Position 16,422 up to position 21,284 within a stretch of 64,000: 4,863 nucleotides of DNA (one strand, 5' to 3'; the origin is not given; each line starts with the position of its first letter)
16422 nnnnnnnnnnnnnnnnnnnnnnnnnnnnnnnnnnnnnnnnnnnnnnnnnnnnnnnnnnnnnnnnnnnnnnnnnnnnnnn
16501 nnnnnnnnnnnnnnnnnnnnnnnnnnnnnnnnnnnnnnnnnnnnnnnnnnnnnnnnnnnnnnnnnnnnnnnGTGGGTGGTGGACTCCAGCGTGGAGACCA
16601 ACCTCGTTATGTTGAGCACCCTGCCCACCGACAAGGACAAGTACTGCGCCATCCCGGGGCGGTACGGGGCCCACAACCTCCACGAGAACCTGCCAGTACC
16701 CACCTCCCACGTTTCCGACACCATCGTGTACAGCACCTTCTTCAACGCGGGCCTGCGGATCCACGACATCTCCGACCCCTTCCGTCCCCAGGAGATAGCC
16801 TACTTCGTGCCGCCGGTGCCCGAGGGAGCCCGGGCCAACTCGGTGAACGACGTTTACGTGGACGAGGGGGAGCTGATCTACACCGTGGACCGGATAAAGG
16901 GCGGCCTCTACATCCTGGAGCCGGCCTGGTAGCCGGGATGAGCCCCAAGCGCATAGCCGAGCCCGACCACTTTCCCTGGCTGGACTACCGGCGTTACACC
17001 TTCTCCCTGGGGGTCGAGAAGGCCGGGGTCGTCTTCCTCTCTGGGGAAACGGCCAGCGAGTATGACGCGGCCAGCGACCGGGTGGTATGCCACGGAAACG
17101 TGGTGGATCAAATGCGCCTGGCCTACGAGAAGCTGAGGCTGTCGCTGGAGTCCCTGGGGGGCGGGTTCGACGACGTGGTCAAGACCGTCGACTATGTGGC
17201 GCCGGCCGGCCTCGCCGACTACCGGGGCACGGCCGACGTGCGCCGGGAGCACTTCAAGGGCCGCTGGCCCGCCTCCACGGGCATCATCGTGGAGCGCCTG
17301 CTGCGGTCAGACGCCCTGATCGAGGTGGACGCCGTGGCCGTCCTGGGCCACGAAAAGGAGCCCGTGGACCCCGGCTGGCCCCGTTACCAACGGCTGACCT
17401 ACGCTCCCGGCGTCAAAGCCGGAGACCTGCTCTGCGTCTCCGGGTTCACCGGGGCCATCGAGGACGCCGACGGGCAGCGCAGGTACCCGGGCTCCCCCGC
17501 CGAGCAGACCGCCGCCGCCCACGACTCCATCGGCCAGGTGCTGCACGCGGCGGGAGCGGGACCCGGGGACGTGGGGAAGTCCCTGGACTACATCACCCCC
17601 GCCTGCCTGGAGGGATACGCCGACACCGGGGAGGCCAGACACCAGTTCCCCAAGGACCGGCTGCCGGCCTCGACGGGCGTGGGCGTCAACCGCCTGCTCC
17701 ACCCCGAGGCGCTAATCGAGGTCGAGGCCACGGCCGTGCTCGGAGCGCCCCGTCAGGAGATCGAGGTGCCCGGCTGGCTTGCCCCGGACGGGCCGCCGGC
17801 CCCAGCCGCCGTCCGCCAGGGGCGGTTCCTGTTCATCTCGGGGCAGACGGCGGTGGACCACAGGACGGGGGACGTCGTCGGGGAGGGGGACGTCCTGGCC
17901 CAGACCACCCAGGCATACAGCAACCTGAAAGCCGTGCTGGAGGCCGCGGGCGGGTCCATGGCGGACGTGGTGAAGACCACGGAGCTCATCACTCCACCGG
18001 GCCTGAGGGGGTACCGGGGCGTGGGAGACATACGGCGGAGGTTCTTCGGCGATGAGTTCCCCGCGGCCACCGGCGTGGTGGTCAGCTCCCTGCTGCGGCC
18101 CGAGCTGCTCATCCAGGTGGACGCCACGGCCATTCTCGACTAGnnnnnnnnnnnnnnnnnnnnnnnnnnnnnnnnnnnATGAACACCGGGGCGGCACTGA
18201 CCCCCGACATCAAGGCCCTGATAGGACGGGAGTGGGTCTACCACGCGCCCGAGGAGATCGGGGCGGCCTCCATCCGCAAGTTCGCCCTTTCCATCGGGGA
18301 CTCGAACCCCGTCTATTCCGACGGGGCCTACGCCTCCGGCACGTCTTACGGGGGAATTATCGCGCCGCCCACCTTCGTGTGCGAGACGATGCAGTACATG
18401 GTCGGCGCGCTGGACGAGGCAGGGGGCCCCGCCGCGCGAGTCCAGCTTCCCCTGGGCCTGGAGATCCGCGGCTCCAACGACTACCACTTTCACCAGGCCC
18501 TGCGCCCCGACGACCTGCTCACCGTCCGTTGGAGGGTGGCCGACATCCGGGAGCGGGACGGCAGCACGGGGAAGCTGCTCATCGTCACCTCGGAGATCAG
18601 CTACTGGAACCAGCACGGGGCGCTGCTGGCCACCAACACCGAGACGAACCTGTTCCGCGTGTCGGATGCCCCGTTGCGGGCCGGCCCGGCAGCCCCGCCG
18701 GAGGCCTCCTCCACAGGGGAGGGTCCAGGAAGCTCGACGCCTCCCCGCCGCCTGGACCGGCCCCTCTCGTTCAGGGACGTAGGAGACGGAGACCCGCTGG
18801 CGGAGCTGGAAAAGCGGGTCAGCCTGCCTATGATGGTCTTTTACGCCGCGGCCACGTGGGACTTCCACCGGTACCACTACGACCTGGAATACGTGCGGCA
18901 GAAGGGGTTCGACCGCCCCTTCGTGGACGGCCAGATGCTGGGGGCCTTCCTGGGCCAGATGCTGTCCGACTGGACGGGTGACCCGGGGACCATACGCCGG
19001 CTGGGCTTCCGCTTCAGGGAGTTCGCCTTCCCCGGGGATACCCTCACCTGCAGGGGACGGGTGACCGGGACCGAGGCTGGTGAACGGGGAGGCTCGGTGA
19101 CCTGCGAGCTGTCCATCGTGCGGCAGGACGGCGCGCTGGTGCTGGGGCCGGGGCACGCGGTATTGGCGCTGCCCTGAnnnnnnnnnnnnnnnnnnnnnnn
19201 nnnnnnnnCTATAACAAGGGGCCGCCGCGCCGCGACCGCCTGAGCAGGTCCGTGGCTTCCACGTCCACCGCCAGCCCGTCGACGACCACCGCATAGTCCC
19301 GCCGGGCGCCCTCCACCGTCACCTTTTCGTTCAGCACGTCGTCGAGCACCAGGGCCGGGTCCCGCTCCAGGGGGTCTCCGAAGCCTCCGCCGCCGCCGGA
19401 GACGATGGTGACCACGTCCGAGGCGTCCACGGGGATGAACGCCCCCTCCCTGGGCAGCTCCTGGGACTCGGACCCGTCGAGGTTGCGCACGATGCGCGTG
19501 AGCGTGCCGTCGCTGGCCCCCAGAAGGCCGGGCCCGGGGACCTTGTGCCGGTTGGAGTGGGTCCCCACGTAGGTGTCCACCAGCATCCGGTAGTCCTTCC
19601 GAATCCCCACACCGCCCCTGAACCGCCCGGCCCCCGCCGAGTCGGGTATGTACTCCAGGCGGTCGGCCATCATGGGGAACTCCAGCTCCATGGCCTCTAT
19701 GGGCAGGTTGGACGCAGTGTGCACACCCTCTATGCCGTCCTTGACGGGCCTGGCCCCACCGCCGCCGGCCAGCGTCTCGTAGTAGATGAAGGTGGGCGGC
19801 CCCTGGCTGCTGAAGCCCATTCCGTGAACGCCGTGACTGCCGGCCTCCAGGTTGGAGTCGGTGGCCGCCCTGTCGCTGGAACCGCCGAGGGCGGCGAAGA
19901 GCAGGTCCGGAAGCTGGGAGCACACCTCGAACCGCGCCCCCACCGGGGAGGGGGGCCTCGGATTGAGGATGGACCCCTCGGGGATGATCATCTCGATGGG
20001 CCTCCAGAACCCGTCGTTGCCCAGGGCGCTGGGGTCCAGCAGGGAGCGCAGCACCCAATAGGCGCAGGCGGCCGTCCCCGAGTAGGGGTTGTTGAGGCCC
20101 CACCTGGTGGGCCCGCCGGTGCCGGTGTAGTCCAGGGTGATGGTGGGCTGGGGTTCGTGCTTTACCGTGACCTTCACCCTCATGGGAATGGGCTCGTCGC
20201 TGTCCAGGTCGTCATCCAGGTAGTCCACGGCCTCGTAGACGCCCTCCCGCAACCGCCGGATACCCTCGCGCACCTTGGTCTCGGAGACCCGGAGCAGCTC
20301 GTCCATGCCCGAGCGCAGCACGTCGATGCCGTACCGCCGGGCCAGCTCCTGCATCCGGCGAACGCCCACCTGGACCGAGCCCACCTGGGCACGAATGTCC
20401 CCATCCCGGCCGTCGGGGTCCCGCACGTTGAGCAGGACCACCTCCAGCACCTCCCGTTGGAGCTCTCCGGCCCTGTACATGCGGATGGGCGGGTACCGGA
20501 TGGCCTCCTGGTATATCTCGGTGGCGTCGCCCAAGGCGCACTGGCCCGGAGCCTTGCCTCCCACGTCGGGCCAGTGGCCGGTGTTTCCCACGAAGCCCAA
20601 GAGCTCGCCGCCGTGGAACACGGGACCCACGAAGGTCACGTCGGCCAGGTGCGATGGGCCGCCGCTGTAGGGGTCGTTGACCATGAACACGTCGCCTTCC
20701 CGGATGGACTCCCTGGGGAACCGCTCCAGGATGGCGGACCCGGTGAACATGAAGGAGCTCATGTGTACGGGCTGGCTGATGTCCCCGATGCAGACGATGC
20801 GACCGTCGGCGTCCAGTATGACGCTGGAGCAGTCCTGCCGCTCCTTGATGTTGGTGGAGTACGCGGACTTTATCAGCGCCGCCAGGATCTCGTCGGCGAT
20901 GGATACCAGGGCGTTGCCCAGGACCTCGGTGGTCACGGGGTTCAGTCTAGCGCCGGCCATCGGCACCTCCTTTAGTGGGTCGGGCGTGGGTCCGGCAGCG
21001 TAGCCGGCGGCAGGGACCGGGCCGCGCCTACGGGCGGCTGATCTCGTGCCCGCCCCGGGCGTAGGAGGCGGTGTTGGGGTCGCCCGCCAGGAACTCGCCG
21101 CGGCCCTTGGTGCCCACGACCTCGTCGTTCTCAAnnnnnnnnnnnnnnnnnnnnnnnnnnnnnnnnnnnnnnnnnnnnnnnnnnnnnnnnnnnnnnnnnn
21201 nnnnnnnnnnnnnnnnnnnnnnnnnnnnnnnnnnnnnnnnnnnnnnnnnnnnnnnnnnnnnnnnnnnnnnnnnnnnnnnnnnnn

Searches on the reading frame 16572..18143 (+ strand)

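Call 29: search_protein_families(library=pfam, proteins=[window:16572-18143:+], max_evalue=0.001)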
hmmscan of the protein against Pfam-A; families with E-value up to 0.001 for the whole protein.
window:16572-18143:+ (523 aa): 1 family
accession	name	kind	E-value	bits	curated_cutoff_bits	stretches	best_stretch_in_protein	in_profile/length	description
PF01042.26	Ribonuc_L-PSP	-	1.1e-47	161.5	27.3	3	413-521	14-120/121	Endoribonuclease L-PSP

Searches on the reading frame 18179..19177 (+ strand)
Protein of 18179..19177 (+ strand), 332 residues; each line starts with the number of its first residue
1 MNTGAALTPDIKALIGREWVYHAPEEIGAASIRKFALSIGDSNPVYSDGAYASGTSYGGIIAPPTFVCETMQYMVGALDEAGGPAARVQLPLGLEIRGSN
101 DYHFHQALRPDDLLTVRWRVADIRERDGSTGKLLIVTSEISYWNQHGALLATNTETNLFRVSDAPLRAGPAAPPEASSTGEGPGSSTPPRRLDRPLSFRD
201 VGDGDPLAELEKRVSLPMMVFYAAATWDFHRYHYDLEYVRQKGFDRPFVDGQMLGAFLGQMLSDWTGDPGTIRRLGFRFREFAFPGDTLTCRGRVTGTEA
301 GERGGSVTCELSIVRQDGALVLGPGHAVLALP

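Call 52: search_protein_families(library=pfam, proteins=[window:18179-19177:+], max_evalue=0.00001)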
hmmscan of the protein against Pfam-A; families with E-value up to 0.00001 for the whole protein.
window:18179-19177:+ (332 aa): 2 families
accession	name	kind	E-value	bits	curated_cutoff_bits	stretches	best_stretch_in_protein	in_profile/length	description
PF13452.11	FAS1_DH_region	-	2.1e-29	102.8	22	1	14-152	2-131/132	FAS1-like, dehydratase domain region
PF01575.25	MaoC_dehydratas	-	3.9e-14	52.8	27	1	205-308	9-114/123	MaoC like domain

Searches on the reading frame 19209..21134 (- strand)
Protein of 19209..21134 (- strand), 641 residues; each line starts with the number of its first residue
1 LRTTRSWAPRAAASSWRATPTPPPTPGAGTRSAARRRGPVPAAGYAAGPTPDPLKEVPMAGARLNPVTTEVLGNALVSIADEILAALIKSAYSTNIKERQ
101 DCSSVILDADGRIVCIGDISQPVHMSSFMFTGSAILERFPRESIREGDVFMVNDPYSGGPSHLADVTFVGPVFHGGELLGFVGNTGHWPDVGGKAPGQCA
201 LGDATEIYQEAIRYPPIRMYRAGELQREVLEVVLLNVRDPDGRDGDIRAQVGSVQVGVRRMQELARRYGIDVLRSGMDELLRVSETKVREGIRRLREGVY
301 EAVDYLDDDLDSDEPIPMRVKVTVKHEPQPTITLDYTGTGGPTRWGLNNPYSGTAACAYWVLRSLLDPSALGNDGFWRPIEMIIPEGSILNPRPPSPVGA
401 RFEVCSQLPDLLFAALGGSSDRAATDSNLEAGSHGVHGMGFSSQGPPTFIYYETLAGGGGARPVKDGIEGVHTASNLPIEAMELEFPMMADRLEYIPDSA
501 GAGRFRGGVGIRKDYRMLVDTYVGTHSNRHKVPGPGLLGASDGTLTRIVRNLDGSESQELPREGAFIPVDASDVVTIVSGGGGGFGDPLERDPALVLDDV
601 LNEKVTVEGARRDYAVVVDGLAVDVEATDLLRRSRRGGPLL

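Call 52: search_protein_families(library=pfam, proteins=[window:19209-21134:-], max_evalue=0.00001)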
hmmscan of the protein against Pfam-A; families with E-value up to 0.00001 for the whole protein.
window:19209-21134:- (641 aa): 1 family
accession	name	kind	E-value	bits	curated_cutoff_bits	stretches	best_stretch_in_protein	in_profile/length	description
PF02538.19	Hydantoinase_B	-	2.6e-147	491.8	26.8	1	65-588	1-519/519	Hydantoinase B/oxoprolinase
